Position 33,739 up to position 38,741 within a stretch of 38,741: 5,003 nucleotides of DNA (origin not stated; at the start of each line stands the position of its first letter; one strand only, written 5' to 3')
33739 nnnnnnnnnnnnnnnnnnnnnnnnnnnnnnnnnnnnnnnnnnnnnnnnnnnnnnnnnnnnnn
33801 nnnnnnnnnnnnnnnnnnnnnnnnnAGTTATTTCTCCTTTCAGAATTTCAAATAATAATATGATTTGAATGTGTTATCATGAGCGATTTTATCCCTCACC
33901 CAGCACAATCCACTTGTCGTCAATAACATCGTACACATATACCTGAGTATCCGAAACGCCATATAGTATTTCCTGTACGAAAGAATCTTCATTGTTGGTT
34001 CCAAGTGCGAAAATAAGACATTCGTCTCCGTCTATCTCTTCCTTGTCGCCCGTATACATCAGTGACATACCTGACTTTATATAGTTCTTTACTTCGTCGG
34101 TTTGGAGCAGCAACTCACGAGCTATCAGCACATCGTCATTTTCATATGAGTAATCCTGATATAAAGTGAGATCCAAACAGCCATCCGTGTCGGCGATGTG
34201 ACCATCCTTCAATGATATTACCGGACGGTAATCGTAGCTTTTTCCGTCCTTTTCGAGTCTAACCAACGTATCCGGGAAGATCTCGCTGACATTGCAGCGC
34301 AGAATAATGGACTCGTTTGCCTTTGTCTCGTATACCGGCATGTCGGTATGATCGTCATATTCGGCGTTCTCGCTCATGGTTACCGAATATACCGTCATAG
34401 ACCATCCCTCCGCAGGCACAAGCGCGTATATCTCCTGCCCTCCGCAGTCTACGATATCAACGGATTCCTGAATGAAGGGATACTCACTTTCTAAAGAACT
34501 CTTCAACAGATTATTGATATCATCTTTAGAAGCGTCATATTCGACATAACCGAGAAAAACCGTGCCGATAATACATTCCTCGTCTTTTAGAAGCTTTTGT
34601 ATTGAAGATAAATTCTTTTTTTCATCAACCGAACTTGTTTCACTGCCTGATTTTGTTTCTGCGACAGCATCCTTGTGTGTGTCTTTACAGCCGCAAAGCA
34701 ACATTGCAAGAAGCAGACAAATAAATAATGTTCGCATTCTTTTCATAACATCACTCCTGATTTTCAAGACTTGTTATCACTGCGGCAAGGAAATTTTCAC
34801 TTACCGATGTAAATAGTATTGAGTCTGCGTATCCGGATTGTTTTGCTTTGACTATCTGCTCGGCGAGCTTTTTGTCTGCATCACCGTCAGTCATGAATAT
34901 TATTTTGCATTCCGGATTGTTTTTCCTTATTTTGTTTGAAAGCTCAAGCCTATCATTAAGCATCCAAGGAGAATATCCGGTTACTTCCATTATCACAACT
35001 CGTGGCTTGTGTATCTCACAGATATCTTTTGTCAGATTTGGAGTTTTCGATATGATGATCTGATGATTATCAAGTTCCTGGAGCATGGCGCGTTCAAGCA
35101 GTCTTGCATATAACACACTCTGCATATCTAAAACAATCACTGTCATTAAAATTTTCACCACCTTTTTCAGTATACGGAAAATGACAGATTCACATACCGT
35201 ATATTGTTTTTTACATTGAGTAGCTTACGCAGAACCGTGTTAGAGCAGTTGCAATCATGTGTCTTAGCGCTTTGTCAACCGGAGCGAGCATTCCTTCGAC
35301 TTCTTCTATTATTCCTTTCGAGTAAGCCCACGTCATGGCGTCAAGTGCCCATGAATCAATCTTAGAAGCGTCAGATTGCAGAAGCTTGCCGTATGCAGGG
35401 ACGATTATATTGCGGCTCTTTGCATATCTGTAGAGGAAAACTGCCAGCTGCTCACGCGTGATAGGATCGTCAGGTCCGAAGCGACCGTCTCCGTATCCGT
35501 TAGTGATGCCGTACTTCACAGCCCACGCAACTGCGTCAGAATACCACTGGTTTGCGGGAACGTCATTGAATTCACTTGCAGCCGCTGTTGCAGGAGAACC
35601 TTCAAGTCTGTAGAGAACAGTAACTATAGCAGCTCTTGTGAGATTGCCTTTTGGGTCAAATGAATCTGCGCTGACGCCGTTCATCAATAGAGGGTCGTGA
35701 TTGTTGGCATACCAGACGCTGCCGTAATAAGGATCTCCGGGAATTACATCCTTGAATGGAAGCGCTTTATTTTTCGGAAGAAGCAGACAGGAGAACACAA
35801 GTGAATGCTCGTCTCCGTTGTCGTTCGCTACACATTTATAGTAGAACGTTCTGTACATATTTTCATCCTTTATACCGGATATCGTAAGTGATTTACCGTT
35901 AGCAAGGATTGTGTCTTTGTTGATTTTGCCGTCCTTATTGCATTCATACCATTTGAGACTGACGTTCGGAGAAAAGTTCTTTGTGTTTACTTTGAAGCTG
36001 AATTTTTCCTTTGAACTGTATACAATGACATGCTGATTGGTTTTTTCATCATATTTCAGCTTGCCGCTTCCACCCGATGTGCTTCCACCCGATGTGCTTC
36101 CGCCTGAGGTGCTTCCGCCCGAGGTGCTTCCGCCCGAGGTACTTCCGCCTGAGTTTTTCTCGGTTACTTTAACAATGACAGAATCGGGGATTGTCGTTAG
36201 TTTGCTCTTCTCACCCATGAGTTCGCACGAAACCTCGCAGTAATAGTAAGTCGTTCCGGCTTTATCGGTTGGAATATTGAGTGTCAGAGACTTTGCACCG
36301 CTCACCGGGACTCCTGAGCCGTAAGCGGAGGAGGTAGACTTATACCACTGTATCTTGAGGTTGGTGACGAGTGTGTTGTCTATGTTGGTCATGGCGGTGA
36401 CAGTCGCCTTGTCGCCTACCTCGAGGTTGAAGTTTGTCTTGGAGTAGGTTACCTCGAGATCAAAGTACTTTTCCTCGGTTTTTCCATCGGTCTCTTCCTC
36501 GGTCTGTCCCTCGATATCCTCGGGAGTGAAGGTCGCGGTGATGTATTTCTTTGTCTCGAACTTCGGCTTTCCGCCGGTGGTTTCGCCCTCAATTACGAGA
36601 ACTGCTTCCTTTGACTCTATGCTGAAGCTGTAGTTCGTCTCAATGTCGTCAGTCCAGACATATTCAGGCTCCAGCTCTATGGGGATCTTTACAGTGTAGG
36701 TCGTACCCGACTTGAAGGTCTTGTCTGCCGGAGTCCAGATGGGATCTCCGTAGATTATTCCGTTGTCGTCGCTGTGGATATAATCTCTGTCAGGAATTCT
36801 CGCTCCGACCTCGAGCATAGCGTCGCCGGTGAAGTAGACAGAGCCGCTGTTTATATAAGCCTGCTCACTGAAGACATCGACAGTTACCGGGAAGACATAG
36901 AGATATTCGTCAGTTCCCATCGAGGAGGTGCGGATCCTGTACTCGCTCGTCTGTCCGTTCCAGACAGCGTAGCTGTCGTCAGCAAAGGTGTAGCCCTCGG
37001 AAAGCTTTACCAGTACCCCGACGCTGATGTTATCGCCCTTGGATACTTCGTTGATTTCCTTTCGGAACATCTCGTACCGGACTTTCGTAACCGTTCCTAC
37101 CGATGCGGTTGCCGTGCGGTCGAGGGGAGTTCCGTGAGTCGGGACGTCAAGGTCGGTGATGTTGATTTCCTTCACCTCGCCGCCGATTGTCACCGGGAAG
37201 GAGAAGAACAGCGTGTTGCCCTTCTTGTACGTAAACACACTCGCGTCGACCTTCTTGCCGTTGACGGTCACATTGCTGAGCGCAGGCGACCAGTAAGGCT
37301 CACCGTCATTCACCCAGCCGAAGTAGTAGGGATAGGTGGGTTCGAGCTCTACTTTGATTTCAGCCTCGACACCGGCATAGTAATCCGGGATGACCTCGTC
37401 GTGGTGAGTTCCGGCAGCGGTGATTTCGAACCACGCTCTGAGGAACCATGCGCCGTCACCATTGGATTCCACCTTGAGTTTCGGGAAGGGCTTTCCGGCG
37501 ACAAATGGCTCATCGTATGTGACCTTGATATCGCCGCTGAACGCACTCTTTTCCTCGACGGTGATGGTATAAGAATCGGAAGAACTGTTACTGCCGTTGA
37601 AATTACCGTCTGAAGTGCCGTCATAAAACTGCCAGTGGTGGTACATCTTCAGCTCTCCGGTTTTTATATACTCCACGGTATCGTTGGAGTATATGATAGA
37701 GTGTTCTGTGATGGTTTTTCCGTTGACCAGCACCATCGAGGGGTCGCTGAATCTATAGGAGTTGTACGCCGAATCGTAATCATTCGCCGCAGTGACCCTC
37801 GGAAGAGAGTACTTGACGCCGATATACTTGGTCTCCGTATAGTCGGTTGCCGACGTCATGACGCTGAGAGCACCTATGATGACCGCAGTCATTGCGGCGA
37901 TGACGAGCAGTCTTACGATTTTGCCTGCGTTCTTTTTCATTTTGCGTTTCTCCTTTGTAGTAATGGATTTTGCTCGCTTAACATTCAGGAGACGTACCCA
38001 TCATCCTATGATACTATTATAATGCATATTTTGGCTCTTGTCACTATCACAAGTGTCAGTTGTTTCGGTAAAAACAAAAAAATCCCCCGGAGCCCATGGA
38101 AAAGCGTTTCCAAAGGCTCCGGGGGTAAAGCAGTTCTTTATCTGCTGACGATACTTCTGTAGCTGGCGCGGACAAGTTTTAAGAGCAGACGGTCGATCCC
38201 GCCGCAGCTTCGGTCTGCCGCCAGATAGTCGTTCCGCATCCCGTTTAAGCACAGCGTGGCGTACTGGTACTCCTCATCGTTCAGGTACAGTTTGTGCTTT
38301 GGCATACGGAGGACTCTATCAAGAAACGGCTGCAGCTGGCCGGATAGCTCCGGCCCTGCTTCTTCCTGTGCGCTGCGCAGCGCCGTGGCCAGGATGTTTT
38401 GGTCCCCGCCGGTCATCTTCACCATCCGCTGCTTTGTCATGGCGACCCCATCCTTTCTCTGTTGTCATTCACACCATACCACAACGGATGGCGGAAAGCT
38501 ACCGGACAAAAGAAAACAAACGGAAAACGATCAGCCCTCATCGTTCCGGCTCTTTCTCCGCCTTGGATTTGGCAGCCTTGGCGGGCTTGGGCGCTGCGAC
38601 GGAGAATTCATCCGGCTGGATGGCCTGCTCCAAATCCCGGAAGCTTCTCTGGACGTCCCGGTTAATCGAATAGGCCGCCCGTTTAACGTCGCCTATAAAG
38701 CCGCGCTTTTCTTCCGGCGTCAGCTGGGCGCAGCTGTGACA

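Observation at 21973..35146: Fifteen-gene, ~13 kb operon of SPFH, TPM, zinc-ribbon membrane proteins and lipoproteins: a PspA-less envelope system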

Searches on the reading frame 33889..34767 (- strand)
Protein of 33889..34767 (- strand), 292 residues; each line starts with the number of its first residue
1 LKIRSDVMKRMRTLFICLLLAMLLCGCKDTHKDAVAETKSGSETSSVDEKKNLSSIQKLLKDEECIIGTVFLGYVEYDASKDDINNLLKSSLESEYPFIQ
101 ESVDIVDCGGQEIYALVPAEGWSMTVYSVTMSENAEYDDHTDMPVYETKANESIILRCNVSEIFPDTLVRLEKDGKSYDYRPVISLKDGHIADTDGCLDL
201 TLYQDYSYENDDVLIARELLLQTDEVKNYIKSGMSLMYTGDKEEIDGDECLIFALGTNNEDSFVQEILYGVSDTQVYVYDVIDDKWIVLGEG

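Call 5: search_protein_families(library=pfam, max_evalue=0.01, proteins=[window:33889-34767:-])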
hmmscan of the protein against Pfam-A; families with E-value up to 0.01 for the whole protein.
window:33889-34767:- (292 aa): 0 families

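Call 31: search_protein_families(library=ncbifam, max_evalue=0.01, proteins=[window:33889-34746:-])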
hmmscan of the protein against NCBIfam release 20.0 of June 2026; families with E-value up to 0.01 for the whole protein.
window:33889-34746:- (285 aa): 2 families
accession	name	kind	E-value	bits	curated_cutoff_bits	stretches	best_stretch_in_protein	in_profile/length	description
NF008048.1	PRK10781.1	equivalog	0.00019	21.6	140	1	4-67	1-68/134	Rcs stress response system protein RcsF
TIGR03516.1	ppisom_GldI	equivalog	0.0058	16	157.6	0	4-50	1-48/177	gliding motility-associated peptidyl-prolyl isomerase GldI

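Call 32: search_protein_families(library=padloc, max_evalue=0.01, proteins=[window:33889-34746:-])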
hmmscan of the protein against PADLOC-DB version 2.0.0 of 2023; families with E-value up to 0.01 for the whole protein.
window:33889-34746:- (285 aa): 0 families

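Call 87: find_homologous_proteins(query=window:33889-34746:-, max_evalue=0.001)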
Query window:33889-34746:- (285 aa): 18 proteins with E <= 0.001 among 787 candidates.
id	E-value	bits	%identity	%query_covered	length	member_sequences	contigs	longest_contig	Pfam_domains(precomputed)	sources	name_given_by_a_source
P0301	7.9e-184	627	99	100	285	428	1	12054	-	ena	-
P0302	5.5e-174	595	94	100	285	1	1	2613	-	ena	-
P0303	1.2e-171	587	99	95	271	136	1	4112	-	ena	-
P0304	1.9e-145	502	98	81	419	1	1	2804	-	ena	-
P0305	2.2e-128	446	68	100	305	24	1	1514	-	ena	-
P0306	4.2e-128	445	67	89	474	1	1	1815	-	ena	-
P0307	9.4e-95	335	52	93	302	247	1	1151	-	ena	-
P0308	3.3e-88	314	47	100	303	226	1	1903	-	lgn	-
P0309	6.2e-85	303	51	99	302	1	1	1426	-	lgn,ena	-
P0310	1.3e-79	286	76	59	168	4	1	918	-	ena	-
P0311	1.8e-57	213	39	99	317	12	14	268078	-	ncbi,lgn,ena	-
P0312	2.2e-57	213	42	91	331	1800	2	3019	-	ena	-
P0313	4.6e-54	202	41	93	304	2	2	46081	-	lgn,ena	-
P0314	1.6e-50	190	45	70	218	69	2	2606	-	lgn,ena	-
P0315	1.1e-45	174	36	100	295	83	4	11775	-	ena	-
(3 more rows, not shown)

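Call 92: predict_structure(alignment_id=A5)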
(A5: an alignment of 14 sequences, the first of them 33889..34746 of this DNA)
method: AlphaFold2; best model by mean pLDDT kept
length: 285 residues; sequences in the alignment: 14
mean_pLDDT: 75.1   pTM: 0.56
mean pLDDT of the five models: 75.1, 74.8, 73.1, 68.3, 61.0
residues with pLDDT >= 90: 74; 70-90: 130; 50-70: 46; < 50: 35
segments of 3 or more residues with pLDDT < 50: 18-42, 198-200, 252-256
pLDDT, mean of each block of 10 residues (from residue 1): 65 55 27 27 72 93 82 83 71 80 87 95 77 91 93 69 95 79 77 67 74 84 73 83 83 51 89 83 67
secondary structure, 60 per line:
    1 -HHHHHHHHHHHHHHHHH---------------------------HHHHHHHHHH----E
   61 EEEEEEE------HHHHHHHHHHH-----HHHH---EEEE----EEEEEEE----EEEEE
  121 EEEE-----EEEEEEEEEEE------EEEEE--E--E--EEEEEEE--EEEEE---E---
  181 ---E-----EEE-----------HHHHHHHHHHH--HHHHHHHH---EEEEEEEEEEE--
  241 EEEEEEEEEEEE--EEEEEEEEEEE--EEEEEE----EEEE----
elements in order: H2-18 H46-55 E60-67 H74-84 H90-93 E97-100 E105-111 E116-124 E130-140 E147-151 E160-166 E169-173 E190-192 H204-214 H217-224 E228-238 E241-252 E255-265 E268-273 E278-281

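Call 94: fold_search(model_id=the predicted structure, library=pdb)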
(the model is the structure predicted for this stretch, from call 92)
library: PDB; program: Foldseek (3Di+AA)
matches with E <= 10: 1351; with E <= 0.001: 0
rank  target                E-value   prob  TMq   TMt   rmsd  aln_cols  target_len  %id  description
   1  8xci_F                1.3e-02  0.28  0.15  0.13  15.0       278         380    9  Open state of central tail fiber of bacteriophage lambda upon binding to LamB (released 2024-05-01)
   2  3qeu_D                4.1e-02  0.30  0.18  0.23  13.0       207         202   11  The crystal structure of TCR DMF5 (released 2011-07-06)
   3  8ro0_TF               4.9e-02  0.96  0.16  0.10  20.1        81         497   21  Structure of the C. elegans Intron Lariat Spliceosome primed for disassembly (ILS') (released 2024-08-07)
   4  8wul_E                6.4e-02  0.23  0.18  0.26  12.7       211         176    8  Crystal structure of affinity enhanced TCR in complex with HLA-A*11:01 bound to KRAS-G12V peptide (VVGAVGVGK) (released 2024-05-01)
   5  9tp6_A                6.4e-02  0.15  0.13  0.15  16.4       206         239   11  Structure of LolA3 from Porphyromonas gingivalis (released 2026-02-18)
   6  9gh5_D                6.4e-02  0.12  0.14  0.18  12.5       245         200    8  Complex of Fusobacterium nucleatum CbpF with human CEACAM1 (released 2025-04-02)
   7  9tp6_B                6.8e-02  0.15  0.13  0.16  19.1       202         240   11  Structure of LolA3 from Porphyromonas gingivalis (released 2026-02-18)
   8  9hv1_L                7.2e-02  0.20  0.17  0.22  12.9       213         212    8  Crystal structure of tri-specific FMDV mAb-17 Fab (released 2026-01-14)
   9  7mf8_L                7.2e-02  0.16  0.16  0.21  13.0       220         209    9  Crystal structure of antibody 10E8v4-P100fA Fab in space group P6422 (released 2021-07-14)
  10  9eji_D                7.6e-02  0.20  0.17  0.23  13.8       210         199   10  Peptide-independent T cell receptor recognition of HLA-DQ2 (released 2025-03-26)
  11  5any_M                8.1e-02  0.18  0.16  0.20  12.7       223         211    8  Electron cryo-microscopy of chikungunya virus in complex with neutralizing antibody Fab CHK265 (released 2015-11-25)
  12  7n1d_A                8.5e-02  0.20  0.18  0.23  12.6       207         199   10  SARS-CoV-2 YLQ peptide-specific TCR pYLQ7 (released 2021-07-28)
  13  9qwj_D                8.5e-02  0.16  0.16  0.23  13.5       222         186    8  Crystal structure of S2c TCR in complex with CD1c (released 2025-08-20)
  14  9nmv_D                8.5e-02  0.16  0.17  0.22  13.3       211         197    9  TCR156 S32Halpha bound to HLA A*02:01-PAP (released 2026-03-18)
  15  8pjg_D                8.5e-02  0.16  0.17  0.22  13.5       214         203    9  F11 TCR in complex with Human Leukocyte Antigen class II allotype DR1 presenting P11T->R modified influenza A virus ha (released 2024-06-19)
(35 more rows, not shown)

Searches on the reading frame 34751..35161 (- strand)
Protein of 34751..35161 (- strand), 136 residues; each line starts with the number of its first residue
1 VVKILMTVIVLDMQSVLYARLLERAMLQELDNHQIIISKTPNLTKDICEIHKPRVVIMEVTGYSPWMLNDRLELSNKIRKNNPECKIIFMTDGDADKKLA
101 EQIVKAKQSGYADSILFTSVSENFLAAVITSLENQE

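Call 5: search_protein_families(library=pfam, max_evalue=0.01, proteins=[window:34751-35161:-])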
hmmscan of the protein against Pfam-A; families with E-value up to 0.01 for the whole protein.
window:34751-35161:- (136 aa): 1 family
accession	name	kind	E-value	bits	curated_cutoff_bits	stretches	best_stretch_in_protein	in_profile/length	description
PF00072.30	Response_reg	-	0.0074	16.9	30.2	0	72-111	58-96/111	Response regulator receiver domain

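Call 31: search_protein_families(library=ncbifam, max_evalue=0.01, proteins=[window:34751-35146:-])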
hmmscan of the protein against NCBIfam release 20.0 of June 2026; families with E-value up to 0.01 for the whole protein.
window:34751-35146:- (131 aa): 2 families
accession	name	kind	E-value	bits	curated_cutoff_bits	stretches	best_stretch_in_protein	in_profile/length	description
NF041367.1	CheY_Halo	equivalog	0.00072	19.9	200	1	17-107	13-97/114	chemotaxis protein CheY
NF009206.0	PRK12555.1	subfamily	0.0087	15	342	1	4-110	4-102/340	chemotaxis-specific protein-glutamate methyltransferase CheB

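Call 32: search_protein_families(library=padloc, max_evalue=0.01, proteins=[window:34751-35146:-])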
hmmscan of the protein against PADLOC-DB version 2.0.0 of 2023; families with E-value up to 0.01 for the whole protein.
window:34751-35146:- (131 aa): 0 families

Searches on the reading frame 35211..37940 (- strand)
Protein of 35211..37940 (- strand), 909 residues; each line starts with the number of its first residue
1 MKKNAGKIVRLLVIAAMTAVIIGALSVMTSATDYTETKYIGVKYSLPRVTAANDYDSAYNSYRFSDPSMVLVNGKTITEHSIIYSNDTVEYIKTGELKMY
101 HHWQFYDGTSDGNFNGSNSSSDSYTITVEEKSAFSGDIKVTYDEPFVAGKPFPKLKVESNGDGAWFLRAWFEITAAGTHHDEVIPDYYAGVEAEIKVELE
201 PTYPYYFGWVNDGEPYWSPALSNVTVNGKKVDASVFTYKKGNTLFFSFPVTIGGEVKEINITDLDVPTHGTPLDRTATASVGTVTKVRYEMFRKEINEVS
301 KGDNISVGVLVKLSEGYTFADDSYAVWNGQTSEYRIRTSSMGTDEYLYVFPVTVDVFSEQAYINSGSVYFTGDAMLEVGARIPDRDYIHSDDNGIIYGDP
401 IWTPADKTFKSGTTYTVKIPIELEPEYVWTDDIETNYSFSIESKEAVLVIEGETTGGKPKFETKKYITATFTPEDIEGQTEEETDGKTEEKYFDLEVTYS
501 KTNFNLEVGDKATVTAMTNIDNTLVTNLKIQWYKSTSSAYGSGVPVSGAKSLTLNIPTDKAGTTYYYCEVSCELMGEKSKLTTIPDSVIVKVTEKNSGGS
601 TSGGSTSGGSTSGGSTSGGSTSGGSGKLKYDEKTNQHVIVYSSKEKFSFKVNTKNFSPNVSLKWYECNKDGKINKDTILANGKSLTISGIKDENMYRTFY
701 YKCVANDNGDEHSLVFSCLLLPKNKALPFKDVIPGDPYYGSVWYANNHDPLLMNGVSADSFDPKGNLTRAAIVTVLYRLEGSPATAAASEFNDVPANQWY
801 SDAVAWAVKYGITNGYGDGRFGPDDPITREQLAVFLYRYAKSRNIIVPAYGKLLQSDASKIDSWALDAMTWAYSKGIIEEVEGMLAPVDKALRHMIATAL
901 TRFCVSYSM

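Call 5: search_protein_families(library=pfam, max_evalue=0.01, proteins=[window:35211-37940:-])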
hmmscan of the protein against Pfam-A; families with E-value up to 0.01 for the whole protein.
window:35211-37940:- (909 aa): 1 family
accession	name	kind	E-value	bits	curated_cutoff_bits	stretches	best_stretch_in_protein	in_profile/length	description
PF00395.25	SLH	-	1.2e-23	83.2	20.8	2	791-833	2-44/44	S-layer homology domain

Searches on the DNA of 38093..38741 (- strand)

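Call 45: search_dna_similar(query=window:38093-38741:-, collection=phages, mode=distant, max_rows=8)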
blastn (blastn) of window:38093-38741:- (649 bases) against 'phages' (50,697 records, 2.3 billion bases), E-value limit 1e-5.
No match.

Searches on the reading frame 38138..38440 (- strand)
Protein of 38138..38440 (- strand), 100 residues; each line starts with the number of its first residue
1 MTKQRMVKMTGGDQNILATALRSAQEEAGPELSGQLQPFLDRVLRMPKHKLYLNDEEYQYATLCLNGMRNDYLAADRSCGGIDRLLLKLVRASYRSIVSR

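Call 68: find_encoding_contigs(protein=window:38138-38440:-, flank=10000, max_places=6)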
Protein window:38138-38440:- (100 aa): no gene with exactly this product is on record in the collection.

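Call 100: search_protein_families(library=pfam, max_evalue=0.1, proteins=[window:38138-38440:-])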
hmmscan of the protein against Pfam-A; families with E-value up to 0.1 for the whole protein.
window:38138-38440:- (100 aa): 0 families

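Call 101: search_dna_similar(query=window:38138-38440:-, collection=plasmids, mode=protein, max_rows=8)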
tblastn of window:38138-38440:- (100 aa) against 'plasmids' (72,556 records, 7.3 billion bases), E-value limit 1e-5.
No match.
